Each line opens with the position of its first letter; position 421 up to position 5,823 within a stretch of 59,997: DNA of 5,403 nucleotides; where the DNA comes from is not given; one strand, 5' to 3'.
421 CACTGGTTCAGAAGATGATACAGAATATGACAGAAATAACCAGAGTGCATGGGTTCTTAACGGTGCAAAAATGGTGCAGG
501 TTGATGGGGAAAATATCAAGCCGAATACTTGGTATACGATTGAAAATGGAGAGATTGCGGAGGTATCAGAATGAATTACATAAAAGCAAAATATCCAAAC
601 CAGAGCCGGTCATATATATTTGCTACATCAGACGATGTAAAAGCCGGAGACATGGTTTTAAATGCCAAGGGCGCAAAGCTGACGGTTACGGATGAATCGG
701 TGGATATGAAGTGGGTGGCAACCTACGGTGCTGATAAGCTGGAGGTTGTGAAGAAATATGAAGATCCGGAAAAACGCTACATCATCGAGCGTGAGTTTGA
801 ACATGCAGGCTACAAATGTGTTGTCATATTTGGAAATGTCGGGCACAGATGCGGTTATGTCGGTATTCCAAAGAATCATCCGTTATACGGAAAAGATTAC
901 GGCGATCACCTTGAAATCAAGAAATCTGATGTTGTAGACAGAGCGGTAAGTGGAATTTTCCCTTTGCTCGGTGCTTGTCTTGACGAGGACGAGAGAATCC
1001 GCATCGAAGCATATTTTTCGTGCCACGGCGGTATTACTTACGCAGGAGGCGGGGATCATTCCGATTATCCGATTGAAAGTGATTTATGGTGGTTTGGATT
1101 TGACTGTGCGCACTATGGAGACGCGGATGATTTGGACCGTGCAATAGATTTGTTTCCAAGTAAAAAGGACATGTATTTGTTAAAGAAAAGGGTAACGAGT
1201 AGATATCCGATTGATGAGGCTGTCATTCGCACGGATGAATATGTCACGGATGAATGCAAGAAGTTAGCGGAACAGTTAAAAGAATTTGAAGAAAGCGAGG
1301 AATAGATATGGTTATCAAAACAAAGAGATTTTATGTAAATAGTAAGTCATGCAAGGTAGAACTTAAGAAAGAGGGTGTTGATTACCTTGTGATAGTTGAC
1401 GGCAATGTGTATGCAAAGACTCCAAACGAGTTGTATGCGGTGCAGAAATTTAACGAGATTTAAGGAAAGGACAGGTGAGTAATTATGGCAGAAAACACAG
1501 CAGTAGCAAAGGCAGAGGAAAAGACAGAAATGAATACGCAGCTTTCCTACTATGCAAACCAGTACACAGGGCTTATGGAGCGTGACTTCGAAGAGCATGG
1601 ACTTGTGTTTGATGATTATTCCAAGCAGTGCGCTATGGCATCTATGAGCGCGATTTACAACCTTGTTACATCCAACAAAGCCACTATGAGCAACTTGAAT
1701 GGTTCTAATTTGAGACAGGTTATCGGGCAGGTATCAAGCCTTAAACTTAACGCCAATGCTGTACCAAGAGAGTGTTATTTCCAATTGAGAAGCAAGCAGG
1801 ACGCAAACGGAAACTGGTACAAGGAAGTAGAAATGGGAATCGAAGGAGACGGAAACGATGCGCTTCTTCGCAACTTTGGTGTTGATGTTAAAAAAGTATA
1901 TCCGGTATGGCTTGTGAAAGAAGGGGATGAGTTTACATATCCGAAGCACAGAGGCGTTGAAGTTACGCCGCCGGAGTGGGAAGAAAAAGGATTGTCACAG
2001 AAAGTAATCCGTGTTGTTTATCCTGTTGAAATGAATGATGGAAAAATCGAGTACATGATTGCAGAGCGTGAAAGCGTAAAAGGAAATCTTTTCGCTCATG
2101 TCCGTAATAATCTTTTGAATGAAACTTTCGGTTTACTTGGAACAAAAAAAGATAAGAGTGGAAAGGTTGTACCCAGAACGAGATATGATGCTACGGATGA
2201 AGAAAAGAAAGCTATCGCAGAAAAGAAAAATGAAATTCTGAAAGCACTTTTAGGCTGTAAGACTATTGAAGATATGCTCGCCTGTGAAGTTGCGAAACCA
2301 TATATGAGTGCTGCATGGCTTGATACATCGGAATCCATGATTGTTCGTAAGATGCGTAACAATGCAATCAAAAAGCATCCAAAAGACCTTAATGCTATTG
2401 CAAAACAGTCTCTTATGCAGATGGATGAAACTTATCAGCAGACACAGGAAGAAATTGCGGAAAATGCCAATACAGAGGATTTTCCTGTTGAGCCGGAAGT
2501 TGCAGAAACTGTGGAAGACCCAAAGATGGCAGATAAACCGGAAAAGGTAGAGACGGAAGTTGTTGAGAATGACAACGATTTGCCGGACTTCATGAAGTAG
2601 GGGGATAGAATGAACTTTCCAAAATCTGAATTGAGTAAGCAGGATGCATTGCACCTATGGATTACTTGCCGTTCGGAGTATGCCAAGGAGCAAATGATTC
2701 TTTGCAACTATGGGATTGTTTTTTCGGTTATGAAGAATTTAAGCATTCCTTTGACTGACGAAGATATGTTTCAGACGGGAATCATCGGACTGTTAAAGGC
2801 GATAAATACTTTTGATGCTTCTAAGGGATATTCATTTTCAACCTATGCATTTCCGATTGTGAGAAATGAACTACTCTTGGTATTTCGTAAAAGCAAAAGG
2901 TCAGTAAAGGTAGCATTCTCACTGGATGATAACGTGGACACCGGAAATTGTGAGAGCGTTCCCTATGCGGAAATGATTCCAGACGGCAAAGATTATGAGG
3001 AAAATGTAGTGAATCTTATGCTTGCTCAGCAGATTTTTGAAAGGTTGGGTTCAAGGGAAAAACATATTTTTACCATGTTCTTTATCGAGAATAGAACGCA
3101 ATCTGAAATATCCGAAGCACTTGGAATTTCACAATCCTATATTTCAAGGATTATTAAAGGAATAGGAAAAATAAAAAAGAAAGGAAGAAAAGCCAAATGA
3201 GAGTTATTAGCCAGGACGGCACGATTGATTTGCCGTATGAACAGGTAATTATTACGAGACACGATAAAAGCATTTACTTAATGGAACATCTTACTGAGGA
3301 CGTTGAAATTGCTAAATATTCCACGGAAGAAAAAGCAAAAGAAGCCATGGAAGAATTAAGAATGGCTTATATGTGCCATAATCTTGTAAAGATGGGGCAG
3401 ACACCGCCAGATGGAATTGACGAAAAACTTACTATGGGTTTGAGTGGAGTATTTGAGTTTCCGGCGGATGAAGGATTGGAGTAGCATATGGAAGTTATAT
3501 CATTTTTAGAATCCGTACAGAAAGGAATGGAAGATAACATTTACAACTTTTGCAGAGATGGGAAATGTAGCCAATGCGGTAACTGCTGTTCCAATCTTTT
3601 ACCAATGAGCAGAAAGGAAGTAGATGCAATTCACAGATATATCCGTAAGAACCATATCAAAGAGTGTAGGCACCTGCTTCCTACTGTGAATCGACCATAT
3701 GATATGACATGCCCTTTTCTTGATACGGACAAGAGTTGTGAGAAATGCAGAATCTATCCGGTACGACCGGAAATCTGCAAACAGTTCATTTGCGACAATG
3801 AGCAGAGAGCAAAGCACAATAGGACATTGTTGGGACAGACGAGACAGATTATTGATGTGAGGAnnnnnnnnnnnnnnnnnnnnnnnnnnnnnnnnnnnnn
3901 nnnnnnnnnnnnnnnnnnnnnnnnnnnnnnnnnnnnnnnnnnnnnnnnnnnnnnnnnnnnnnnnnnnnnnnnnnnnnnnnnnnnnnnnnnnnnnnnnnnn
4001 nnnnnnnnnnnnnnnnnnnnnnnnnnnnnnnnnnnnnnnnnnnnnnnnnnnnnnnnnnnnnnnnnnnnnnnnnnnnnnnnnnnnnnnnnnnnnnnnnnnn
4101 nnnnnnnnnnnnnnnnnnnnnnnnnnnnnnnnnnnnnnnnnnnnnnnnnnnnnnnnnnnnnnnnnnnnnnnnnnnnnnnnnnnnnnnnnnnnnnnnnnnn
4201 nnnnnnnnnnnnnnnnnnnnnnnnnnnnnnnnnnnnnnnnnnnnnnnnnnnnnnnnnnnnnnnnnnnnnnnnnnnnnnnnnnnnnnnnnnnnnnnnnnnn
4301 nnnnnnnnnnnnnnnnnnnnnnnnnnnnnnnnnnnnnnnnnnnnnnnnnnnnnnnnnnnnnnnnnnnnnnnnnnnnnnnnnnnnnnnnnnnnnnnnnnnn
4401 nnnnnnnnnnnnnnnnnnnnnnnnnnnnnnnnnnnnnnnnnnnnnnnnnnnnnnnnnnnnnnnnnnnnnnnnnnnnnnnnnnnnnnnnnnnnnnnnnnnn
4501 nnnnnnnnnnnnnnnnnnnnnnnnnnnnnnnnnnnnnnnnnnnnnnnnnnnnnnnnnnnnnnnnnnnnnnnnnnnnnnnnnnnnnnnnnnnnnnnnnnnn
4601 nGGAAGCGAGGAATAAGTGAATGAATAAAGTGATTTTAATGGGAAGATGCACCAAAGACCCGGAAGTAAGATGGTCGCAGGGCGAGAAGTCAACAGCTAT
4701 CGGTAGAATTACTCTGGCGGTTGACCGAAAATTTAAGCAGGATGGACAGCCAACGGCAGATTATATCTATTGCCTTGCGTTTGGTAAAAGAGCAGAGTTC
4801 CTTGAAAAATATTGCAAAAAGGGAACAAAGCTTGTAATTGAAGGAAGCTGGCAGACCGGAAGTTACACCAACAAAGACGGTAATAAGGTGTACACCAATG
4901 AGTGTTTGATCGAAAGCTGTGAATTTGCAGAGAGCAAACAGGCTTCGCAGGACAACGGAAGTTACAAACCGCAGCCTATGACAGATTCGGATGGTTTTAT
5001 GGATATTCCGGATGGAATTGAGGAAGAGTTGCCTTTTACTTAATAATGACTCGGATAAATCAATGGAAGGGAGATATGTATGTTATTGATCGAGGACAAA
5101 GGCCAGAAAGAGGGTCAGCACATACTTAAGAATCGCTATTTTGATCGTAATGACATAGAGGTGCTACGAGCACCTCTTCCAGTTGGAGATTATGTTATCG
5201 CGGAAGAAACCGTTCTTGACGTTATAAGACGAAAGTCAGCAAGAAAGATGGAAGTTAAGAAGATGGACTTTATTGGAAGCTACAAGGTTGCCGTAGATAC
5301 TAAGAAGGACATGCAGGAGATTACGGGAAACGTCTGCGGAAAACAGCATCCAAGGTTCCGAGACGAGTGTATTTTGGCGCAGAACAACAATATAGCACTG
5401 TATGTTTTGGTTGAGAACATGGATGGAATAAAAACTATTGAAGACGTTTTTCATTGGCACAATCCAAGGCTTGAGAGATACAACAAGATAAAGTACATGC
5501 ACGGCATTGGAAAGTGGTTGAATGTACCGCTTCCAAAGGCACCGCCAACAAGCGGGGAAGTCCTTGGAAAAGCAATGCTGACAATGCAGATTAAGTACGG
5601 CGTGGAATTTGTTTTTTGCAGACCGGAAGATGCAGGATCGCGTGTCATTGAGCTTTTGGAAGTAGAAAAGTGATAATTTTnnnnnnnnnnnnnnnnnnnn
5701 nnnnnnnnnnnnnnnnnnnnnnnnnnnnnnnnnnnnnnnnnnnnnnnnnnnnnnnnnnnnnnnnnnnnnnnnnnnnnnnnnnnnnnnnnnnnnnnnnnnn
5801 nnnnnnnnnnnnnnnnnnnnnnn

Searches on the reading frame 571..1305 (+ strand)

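Call 35: search_protein_families(library=phrogs, proteins=[window:571-1305:+], max_evalue=0.00001)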
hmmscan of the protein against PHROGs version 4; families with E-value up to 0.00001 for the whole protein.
window:571-1305:+ (244 aa): 1 family
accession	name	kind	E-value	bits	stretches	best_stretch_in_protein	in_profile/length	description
phrog_2164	-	unknown function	1.9e-26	93.6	1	73-243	23-132/135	-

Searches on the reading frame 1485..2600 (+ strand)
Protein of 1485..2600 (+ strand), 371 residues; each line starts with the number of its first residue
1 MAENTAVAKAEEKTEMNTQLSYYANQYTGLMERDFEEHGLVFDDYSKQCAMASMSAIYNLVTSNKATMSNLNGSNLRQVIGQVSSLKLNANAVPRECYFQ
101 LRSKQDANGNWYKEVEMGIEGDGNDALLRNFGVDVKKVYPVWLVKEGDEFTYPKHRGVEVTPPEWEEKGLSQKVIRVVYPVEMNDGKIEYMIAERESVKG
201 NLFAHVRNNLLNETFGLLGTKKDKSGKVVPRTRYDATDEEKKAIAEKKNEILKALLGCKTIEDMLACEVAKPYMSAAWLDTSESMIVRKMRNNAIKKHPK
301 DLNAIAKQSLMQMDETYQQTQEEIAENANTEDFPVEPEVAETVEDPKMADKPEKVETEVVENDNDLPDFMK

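Call 14: search_protein_families(library=pfam, proteins=[window:1485-2600:+], max_evalue=0.01)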
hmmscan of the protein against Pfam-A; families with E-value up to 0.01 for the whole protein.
window:1485-2600:+ (371 aa): 0 families

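Call 15: search_protein_families(library=phrogs, proteins=[window:1485-2600:+], max_evalue=0.001)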
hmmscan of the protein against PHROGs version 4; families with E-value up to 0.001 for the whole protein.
window:1485-2600:+ (371 aa): 1 family
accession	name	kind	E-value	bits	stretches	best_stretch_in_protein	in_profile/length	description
phrog_2185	-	DNA, RNA and nucleotide metabolism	1.8e-93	314.8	1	16-360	11-349/390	RecT-like ssDNA annealing protein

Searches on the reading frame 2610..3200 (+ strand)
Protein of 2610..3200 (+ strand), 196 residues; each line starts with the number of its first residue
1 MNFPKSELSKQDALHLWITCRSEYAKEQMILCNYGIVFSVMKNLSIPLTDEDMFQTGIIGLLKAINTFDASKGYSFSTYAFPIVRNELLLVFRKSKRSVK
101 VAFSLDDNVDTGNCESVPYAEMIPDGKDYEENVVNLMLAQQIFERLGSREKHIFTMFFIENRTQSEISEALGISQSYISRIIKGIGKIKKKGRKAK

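Call 14: search_protein_families(library=pfam, proteins=[window:2610-3200:+], max_evalue=0.01)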
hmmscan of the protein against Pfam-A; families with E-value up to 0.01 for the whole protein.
window:2610-3200:+ (196 aa): 8 families
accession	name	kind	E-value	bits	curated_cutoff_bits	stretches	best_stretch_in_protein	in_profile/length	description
PF04542.20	Sigma70_r2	-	8.3e-13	48.4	24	1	33-97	5-70/71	Sigma-70 region 2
PF04545.22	Sigma70_r4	-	3.9e-10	39.5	24.1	1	144-183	3-42/50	Sigma-70, region 4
PF01381.28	HTH_3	-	2.8e-06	27.7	23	1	161-188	9-36/55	Helix-turn-helix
PF08281.18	Sigma70_r4_2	-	1.5e-05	25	25.7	1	139-176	4-41/54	Sigma-70, region 4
PF13518.12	HTH_28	-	0.0034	17.9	25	1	159-184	10-35/52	Helix-turn-helix domain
PF12802.13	MarR_2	-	0.0051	17.4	27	1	162-183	21-42/61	MarR family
PF13412.12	HTH_24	-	0.008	16.2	21.9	0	163-183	19-39/48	Winged helix-turn-helix DNA-binding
PF13384.12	HTH_23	-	0.0087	16.3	24.6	0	163-183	19-39/50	Homeodomain-like domain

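Call 15: search_protein_families(library=phrogs, proteins=[window:2610-3200:+], max_evalue=0.001)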
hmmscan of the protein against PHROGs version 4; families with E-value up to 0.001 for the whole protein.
window:2610-3200:+ (196 aa): 13 families
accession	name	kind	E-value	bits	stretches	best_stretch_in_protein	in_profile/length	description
phrog_351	-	transcription regulation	7.4e-38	131.7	1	22-189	501-723/928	RNA polymerase sigma factor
phrog_21612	-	transcription regulation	2.7e-13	50.3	2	101-184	136-213/600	RNA polymerase sigma factor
phrog_1740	-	transcription regulation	7e-12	45.6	1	50-183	83-206/567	RNA polymerase sigma factor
phrog_36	-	transcription regulation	1.1e-05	26.2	1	144-189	138-184/220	transcriptional regulator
phrog_8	-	transcription regulation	3.9e-05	24.3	1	161-188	89-116/346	transcriptional regulator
phrog_13787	-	unknown function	5.5e-05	24.4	1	119-180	92-155/172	-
phrog_1468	-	transcription regulation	9.2e-05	23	1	158-185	17-44/67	transcriptional repressor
phrog_6831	-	transcription regulation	0.00012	23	1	163-184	20-41/68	transcriptional regulator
phrog_36098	-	transcription regulation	0.00034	21.3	1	52-106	46-107/223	RNA polymerase sigma factor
phrog_6223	-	transcription regulation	0.0005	21.1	1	163-184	19-40/73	transcriptional repressor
phrog_1373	-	transcription regulation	0.00054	21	1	163-188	78-103/166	transcriptional regulator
phrog_1190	-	transcription regulation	0.00078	20.3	0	140-189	106-156/167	RNA polymerase sigma factor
phrog_59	-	DNA, RNA and nucleotide metabolism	0.00089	19.7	1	143-190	245-275/423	HNH endonuclease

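Call 81: search_protein_families(library=ncbifam, proteins=[window:2610-3197:+], max_evalue=0.01)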
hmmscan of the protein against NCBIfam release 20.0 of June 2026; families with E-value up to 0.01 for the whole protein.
window:2610-3197:+ (196 aa): 76 families (the best 25 are shown)
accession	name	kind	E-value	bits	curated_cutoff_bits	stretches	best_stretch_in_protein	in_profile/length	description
TIGR02980.1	SigBFG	subfamily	1.8e-29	103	234.35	2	23-105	2-85/227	SigB/SigF/SigG family RNA polymerase sigma factor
TIGR02937.1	sigma70-ECF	superfamily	3.9e-26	91.6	42.9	1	25-187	2-160/165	sigma-70 family RNA polymerase sigma factor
TIGR02885.1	spore_sigF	equivalog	1.4e-25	90.5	321.45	2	24-105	11-92/231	RNA polymerase sporulation sigma factor SigF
NF006071.0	PRK08215.1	equivalog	1.5e-25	90.3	372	2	18-107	31-120/258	RNA polymerase sporulation sigma factor SigG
NF004471.0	PRK05803.1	subfamily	6.5e-25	87.7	252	1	21-183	47-218/235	RNA polymerase sporulation sigma factor SigK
TIGR02850.1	spore_sigG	equivalog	2e-23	83.1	457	2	21-107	31-117/254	RNA polymerase sporulation sigma factor SigG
NF004052.0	PRK05572.1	subfamily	6.9e-23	81.5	311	2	23-106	31-114/252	SigF/SigG family RNA polymerase sporulation sigma factor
NF006158.0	PRK08301.1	equivalog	8.6e-23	81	339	1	22-191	57-235/241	RNA polymerase sporulation sigma factor SigE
TIGR02835.1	spore_sigmaE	equivalog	2e-22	79.8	348.6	1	23-191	51-228/234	RNA polymerase sporulation sigma factor SigE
NF005644.0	PRK07408.1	subfamily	3.8e-22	79.2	261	2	14-101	17-106/258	RNA polymerase sigma factor SigF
TIGR02846.1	spore_sigmaK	equivalog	1.5e-21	77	298.65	1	22-183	46-216/227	RNA polymerase sporulation sigma factor SigK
TIGR02941.1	Sigma_B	equivalog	3.2e-19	69.4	315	2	102-189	161-250/255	RNA polymerase sigma factor SigB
TIGR02479.1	FliA_WhiG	subfamily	2.1e-17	63.6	189.6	2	40-94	16-70/224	FliA/WhiG family RNA polymerase sigma factor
NF005514.0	PRK07122.1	subfamily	2.1e-15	56.6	372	2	104-182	174-252/264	RNA polymerase sigma factor SigF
TIGR02997.1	Sig70-cyanoRpoD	subfamily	3.4e-15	56.1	384.5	1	21-92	71-143/298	RNA polymerase sigma factor, RpoD/SigA family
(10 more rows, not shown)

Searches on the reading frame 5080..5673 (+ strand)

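Call 35: search_protein_families(library=phrogs, proteins=[window:5080-5673:+], max_evalue=0.00001)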
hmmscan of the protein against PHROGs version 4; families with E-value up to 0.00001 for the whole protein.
window:5080-5673:+ (197 aa): 1 family
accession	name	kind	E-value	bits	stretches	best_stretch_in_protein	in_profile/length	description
phrog_3490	-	DNA, RNA and nucleotide metabolism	2.9e-36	126.1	1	3-195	11-164/175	ERCC4-type nuclease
